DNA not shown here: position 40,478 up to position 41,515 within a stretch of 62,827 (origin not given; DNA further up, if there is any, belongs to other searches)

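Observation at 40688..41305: Complete histidine-phosphatase (PGAM-like) domain inserted inside the catalytic core of isoleucyl-tRNA synthetase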

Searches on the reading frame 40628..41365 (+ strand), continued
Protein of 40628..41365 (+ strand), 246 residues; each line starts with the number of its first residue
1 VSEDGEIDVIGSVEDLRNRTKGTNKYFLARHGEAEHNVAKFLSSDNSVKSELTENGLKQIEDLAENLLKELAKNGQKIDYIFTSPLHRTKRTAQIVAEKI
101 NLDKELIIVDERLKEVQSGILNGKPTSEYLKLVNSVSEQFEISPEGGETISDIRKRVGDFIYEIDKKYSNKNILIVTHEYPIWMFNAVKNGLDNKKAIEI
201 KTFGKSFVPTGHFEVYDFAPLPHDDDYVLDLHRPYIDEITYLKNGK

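Call 50: search_protein_families(library=ncbifam, proteins=[P0176, P0233, P0206], max_evalue=1e-10)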
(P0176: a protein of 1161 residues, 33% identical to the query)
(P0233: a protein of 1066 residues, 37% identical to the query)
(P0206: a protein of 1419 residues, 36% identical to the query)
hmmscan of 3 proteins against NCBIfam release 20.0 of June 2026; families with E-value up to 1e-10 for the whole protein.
P0176 (1161 aa): 33 families (the best 25 are shown)
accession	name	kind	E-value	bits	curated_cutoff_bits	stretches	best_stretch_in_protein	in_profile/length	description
NF004349.1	PRK05729.1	equivalog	1.3e-122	410.8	704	3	2-225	1-229/860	valine--tRNA ligase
TIGR00422.1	valS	equivalog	1.5e-113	380.5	612.1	3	1-225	1-235/863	valine--tRNA ligase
NF011492.0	PRK14900.1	equivalog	5.8e-90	302.5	1783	3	2-225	10-244/1044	valine--tRNA ligase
TIGR03162.1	ribazole_cobC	equivalog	2.3e-81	271.4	162.9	3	887-1048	1-168/176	alpha-ribazole phosphatase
NF005567.0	PRK07238.1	equivalog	1.5e-72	245.1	326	3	423-585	176-336/378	bifunctional RNase H/acid phosphatase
NF038349.1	dPGM_arch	equivalog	8.8e-72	241.1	225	4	888-1013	2-124/194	2,3-diphosphoglycerate-dependent phosphoglycerate mutase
NF002901.0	PRK03482.1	equivalog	9.5e-68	228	261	3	426-584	3-159/215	2,3-diphosphoglycerate-dependent phosphoglycerate mutase GpmB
TIGR00392.1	ileS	equivalog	9.5e-59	199.4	621.4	1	5-417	6-430/861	isoleucine--tRNA ligase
NF009687.0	PRK13208.1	equivalog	1.6e-58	198.6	738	2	2-225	7-234/801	valine--tRNA ligase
NF011580.0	PRK15004.1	equivalog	4.3e-58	196.6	250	3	886-1047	2-172/203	adenosylcobalamin/alpha-ribazole phosphatase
NF045917.1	PhserinePhPspA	equivalog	3.6e-52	177.1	350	2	426-623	3-197/211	phosphoserine phosphatase PspA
TIGR03848.1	MSMEG_4193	subfamily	1.1e-48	165.4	203.85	2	887-980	2-94/204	MSMEG_4193 family putative phosphomutase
TIGR00249.1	sixA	equivalog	1.1e-36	126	74.5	0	887-966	3-79/154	phosphohistidine phosphatase SixA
NF002339.0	PRK01295.1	equivalog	1.2e-36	126.1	316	1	885-977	3-98/206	2,3-bisphosphoglycerate-dependent phosphoglycerate mutase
NF009993.0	PRK13462.1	equivalog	1.4e-34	119.5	226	1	884-1031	5-154/203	acid phosphatase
NF040702.1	ileS_w_GNAT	exception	5.6e-31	107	1999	1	28-196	42-218/1100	isoleucine--tRNA ligase, N-acetyltransferase domain-containing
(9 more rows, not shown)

P0233 (1066 aa): 31 families (the best 25 are shown)
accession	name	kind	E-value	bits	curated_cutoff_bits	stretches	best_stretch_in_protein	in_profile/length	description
TIGR00392.1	ileS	equivalog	4.3e-179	597.6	621.4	3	7-323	4-308/861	isoleucine--tRNA ligase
NF000258.1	MupB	exception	2.1e-147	492.7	1900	3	15-311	9-281/1033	mupirocin-resistant isoleucine--tRNA ligase MupB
NF000257.1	MupA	exception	3e-143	478.8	1900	3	12-247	6-241/1024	mupirocin-resistant isoleucine--tRNA ligase MupA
TIGR00422.1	valS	equivalog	6.2e-75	252.8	612.1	2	12-239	8-231/863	valine--tRNA ligase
NF009687.0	PRK13208.1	equivalog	1.8e-72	244.7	738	2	6-245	7-237/801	valine--tRNA ligase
NF040702.1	ileS_w_GNAT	exception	1.3e-64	218.4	1999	2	15-245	23-266/1100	isoleucine--tRNA ligase, N-acetyltransferase domain-containing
NF004349.1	PRK05729.1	equivalog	2.8e-60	204.5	704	2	493-662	249-418/860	valine--tRNA ligase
NF011492.0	PRK14900.1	equivalog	1.1e-36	126.1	1783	2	13-239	17-240/1044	valine--tRNA ligase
NF000540.1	alt_ValS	exception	8.3e-29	100.1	900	2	6-194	1-205/827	valine--tRNA ligase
TIGR00396.1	leuS_bact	equivalog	4.2e-27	94.6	548.4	1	12-203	4-178/843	leucine--tRNA ligase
TIGR03162.1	ribazole_cobC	equivalog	5.9e-27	94.2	162.9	1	680-854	1-173/176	alpha-ribazole phosphatase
NF005567.0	PRK07238.1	equivalog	1.7e-25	90.2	326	1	670-828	170-329/378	bifunctional RNase H/acid phosphatase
NF008957.0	PRK12300.1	subfamily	5.3e-25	87.6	677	1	9-311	4-286/946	leucine--tRNA ligase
TIGR00395.1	leuS_arch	equivalog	1.5e-23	82.8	648.5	1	14-310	3-279/938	leucine--tRNA ligase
NF047646.1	REP_Tyr_transpos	equivalog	6.4e-23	81.3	80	1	326-472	8-140/146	REP-associated tyrosine transposase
TIGR00249.1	sixA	equivalog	4.7e-13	49.3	74.5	1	679-754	2-74/154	phosphohistidine phosphatase SixA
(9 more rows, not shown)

P0206 (1419 aa): 28 families (the best 25 are shown)
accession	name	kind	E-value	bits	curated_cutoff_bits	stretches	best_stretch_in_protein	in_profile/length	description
TIGR00392.1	ileS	equivalog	3.4e-245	816.2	621.4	3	16-576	9-559/861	isoleucine--tRNA ligase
NF000258.1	MupB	exception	6.1e-175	583.8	1900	3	19-587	9-547/1033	mupirocin-resistant isoleucine--tRNA ligase MupB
NF000257.1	MupA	exception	2.8e-173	578.2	1900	3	20-566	10-522/1024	mupirocin-resistant isoleucine--tRNA ligase MupA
TIGR00422.1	valS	equivalog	1.6e-107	360.6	612.1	4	15-242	7-225/863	valine--tRNA ligase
NF009687.0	PRK13208.1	equivalog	1.6e-101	340.8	738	4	14-244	11-226/801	valine--tRNA ligase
NF004349.1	PRK05729.1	equivalog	5.2e-86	289.6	704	4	15-206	6-191/860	valine--tRNA ligase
NF040702.1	ileS_w_GNAT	exception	1.9e-81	274.1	1999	3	19-264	23-276/1100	isoleucine--tRNA ligase, N-acetyltransferase domain-containing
NF011492.0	PRK14900.1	equivalog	6.1e-48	163.4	1783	2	334-568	270-472/1044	valine--tRNA ligase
NF000540.1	alt_ValS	exception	5.2e-46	157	900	1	393-568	336-514/827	valine--tRNA ligase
NF038349.1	dPGM_arch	equivalog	3.5e-42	144.5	225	2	890-1036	2-147/194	2,3-diphosphoglycerate-dependent phosphoglycerate mutase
NF008957.0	PRK12300.1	subfamily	8e-42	143.2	677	1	18-350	9-316/946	leucine--tRNA ligase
NF005567.0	PRK07238.1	equivalog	1e-38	133.6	326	2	880-1030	171-330/378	bifunctional RNase H/acid phosphatase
TIGR00396.1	leuS_bact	equivalog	1.5e-35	122.6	548.4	1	19-195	7-164/843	leucine--tRNA ligase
TIGR03162.1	ribazole_cobC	equivalog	6.9e-35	120.1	162.9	2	580-729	2-151/176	alpha-ribazole phosphatase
TIGR00395.1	leuS_arch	equivalog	6.9e-34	117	648.5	1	19-350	4-310/938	leucine--tRNA ligase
TIGR00249.1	sixA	equivalog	1.9e-19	70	74.5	0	580-656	4-71/154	phosphohistidine phosphatase SixA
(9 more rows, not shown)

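Call 51: predict_structure(alignment_id=A2)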
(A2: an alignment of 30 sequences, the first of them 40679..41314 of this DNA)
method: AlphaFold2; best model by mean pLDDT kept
length: 212 residues; sequences in the alignment: 30
mean_pLDDT: 96.4   pTM: 0.92
mean pLDDT of the five models: 96.4, 96.3, 96.2, 96.1, 96.1
residues with pLDDT >= 90: 206; 70-90: 5; 50-70: 1; < 50: 0
segments of 3 or more residues with pLDDT < 50: none
pLDDT, mean of each block of 10 residues (from residue 1): 88 98 96 97 98 95 98 98 98 98 97 95 97 98 97 98 98 97 94 97 95 93
secondary structure, 60 per line:
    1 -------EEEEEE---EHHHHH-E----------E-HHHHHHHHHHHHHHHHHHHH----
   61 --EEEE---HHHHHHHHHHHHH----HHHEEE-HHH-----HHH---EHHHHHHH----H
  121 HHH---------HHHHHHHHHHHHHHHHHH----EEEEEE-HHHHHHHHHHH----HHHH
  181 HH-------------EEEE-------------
elements in order: E8-13 H18-22 H37-56 E63-66 H70-82 E90-92 H109-115 H120-123 H133-150 E155-160 H162-172 H177-182 E196-199

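Call 54: fold_search(model_id=the predicted structure, library=pdb)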
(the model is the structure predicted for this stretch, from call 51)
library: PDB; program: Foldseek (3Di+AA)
matches with E <= 10: 1104; with E <= 0.001: 296
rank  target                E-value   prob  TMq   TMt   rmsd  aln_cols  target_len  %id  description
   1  4ij6_B                1.2e-14  1.00  0.73  0.76   2.7       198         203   26  Crystal Structure of a Novel-type Phosphoserine Phosphatase Mutant (H9A) from <i>Hydrogenobacter thermophilus</i> TK-6 (released 2013-03-20)
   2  4ij5_A                3.8e-14  1.00  0.70  0.70   2.6       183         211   27  Crystal Structure of a Novel-type Phosphoserine Phosphatase from <i>Hydrogenobacter thermophilus</i> TK-6 (released 2013-03-20)
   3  4ij6_A                5.6e-14  1.00  0.71  0.72   2.4       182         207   27  Crystal Structure of a Novel-type Phosphoserine Phosphatase Mutant (H9A) from <i>Hydrogenobacter thermophilus</i> TK-6 (released 2013-03-20)
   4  6s2q_A                2.8e-13  1.00  0.70  0.69   8.1       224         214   20  Mycobacterial hydrolase 1 (released 2020-07-22)
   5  9mmh_A                9.3e-13  1.00  0.72  0.75   4.9       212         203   22  HFP (histidine family phosphatase) that catalyzes essential dephosphorylation for riboflavin biosynthesis (released 2025-04-09)
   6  6nru_I                9.3e-13  1.00  0.71  0.74   6.3       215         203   22  Crystal Structure of the Alpha-ribazole Phosphatase from Shigella flexneri (released 2019-03-06)
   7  1h2e                  1.1e-12  1.00  0.74  0.75   7.0       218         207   21  BACILLUS STEAROTHERMOPHILUS PHOE (previously known as yhfr) in complex with phosphate (released 2002-08-12)
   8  9o8j_A                1.1e-12  1.00  0.77  0.70   3.9       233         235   20  Crystal structure of Phosphoglycerate mutase from Trichomonas vaginalis (sulfate bound) (released 2025-04-23)
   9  1fzt_MODEL_1_A        1.3e-12  1.00  0.74  0.74   4.0       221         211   25  SOLUTION STRUCTURE AND DYNAMICS OF AN OPEN B-SHEET, GLYCOLYTIC ENZYME-MONOMERIC 23.7 KDA PHOSPHOGLYCERATE MUTA (released 2001-03-14)
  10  6s2q_D                1.8e-12  1.00  0.71  0.72   5.5       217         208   20  Mycobacterial hydrolase 1 (released 2020-07-22)
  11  1xq9_A                1.8e-12  1.00  0.71  0.63   4.6       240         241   21  Structure of Phosphoglycerate Mutase from Plasmodium falciparum at 2.6 Resolution (released 2004-12-21)
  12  6e4b_C                2.4e-12  1.00  0.69  0.72   6.4       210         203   18  The crystal structure of a putative alpha-ribazole-5'-P phosphatase from Escherichia coli str. K-12 substr. MG1655 (released 2018-09-12)
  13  6s2q_C                3.0e-12  1.00  0.74  0.75   2.6       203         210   21  Mycobacterial hydrolase 1 (released 2020-07-22)
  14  5zs8_C                3.2e-12  1.00  0.73  0.65   3.6       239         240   20  Acetylation of lysine 100 of Phosphoglycerate mutase 1 complexed with KH_ol (released 2019-05-22)
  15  6s2q_B                3.6e-12  1.00  0.70  0.71   3.2       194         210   22  Mycobacterial hydrolase 1 (released 2020-07-22)
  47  6nru_L                2.1e-11  1.00  0.73  0.77   6.0       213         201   22  Crystal Structure of the Alpha-ribazole Phosphatase from Shigella flexneri (released 2019-03-06)
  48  6nru_A                2.1e-11  1.00  0.68  0.71   6.5       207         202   20  Crystal Structure of the Alpha-ribazole Phosphatase from Shigella flexneri (released 2019-03-06)
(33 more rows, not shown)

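Call 59: find_encoding_contigs(protein=P0007, flank=5000, max_places=3)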
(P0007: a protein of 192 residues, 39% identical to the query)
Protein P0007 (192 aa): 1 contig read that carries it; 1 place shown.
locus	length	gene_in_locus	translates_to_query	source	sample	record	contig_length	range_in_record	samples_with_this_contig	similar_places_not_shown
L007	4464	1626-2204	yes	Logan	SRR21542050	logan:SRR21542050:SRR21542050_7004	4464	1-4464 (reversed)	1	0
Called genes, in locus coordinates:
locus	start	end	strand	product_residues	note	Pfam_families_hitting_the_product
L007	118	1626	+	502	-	PF03485:Arg_tRNA_synt_N, PF00750:tRNA-synt_1d, PF05746:DALR_1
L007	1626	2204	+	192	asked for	PF00300:His_Phos_1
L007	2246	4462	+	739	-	?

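Call 60: find_encoding_contigs(protein=P0014, flank=6000, max_places=3)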
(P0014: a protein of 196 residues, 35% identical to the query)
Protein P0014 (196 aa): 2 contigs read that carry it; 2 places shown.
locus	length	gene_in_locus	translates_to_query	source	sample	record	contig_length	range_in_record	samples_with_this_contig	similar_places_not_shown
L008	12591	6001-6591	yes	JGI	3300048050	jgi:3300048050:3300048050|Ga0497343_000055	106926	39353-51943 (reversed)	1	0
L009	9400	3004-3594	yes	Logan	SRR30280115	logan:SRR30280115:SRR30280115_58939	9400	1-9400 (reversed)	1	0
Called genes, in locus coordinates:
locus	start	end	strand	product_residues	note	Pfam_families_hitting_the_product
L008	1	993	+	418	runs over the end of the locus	PF07690:MFS_1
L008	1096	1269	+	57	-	-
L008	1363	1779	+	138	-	PF02482:Ribosomal_S30AE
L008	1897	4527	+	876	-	PF07517:SecA_DEAD, PF01043:SecA_PP_bind, PF21090:P-loop_SecA, PF00271:Helicase_C (weak), PF21090:P-loop_SecA, PF07516:SecA_SW, PF02810:SEC-C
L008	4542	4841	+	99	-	-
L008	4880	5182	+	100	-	-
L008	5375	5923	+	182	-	-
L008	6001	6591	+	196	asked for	PF00300:His_Phos_1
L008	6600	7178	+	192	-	PF02545:Maf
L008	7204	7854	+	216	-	PF13023:HD_3, PF12917:YfbR-like, PF01966:HD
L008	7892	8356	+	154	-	PF05014:Nuc_deoxyrib_tr, PF15891:Nuc_deoxyri_tr2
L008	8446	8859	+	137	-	-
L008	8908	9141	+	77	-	-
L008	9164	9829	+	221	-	PF00072:Response_reg, PF00486:Trans_reg_C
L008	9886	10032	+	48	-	-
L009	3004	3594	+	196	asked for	PF00300:His_Phos_1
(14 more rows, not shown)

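Call 61: search_protein_families(library=pfam, proteins=[L007:2246-4462:+], max_evalue=0.00001)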
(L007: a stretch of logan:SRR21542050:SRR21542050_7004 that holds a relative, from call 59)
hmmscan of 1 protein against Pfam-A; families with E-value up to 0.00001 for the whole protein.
L007:2246-4462:+ (739 aa): 4 families
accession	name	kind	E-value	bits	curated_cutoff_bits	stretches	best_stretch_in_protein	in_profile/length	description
PF00133.28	tRNA-synt_1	-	2.5e-92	310.2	22.7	1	10-615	1-403/414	tRNA synthetases class I (I, L, M and V)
PF08264.19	Anticodon_1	-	6.8e-15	55.7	25.1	1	666-738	1-72/148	Anticodon-binding domain of tRNA ligase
PF09334.17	tRNA-synt_1g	-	4e-11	42.8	20.1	0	514-620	248-360/391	tRNA synthetases class I (M)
PF01921.24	tRNA-synt_1f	-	1.4e-06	28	27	1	560-629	257-324/360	tRNA synthetases class I (K)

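Call 62: find_encoding_contigs(protein=P0008, flank=5000, max_places=3)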
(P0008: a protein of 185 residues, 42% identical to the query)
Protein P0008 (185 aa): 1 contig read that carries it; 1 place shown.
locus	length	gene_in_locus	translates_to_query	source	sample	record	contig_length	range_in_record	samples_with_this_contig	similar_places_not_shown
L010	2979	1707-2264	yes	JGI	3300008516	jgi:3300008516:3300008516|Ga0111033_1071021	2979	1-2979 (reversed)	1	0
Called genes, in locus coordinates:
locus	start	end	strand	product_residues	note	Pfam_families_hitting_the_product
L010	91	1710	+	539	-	PF03485:Arg_tRNA_synt_N, PF00750:tRNA-synt_1d, PF05746:DALR_1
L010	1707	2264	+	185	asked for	PF00300:His_Phos_1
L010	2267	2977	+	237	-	?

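Call 63: find_encoding_contigs(protein=P0009, flank=5000, max_places=3)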
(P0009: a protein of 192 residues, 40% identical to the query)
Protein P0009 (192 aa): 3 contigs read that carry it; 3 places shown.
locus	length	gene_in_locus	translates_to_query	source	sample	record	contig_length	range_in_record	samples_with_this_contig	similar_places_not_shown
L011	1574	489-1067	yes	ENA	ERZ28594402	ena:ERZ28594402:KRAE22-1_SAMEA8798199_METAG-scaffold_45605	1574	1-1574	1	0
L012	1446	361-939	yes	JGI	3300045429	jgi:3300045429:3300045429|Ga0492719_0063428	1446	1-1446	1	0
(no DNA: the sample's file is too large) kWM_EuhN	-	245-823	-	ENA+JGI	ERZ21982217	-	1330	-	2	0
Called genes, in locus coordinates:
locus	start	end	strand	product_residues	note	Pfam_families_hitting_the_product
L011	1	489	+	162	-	?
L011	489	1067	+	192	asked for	PF00300:His_Phos_1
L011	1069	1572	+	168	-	?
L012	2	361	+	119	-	?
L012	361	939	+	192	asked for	PF00300:His_Phos_1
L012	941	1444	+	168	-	?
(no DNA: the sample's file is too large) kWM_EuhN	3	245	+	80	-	?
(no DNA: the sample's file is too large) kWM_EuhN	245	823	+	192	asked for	PF00300:His_Phos_1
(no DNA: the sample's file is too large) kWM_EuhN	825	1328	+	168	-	?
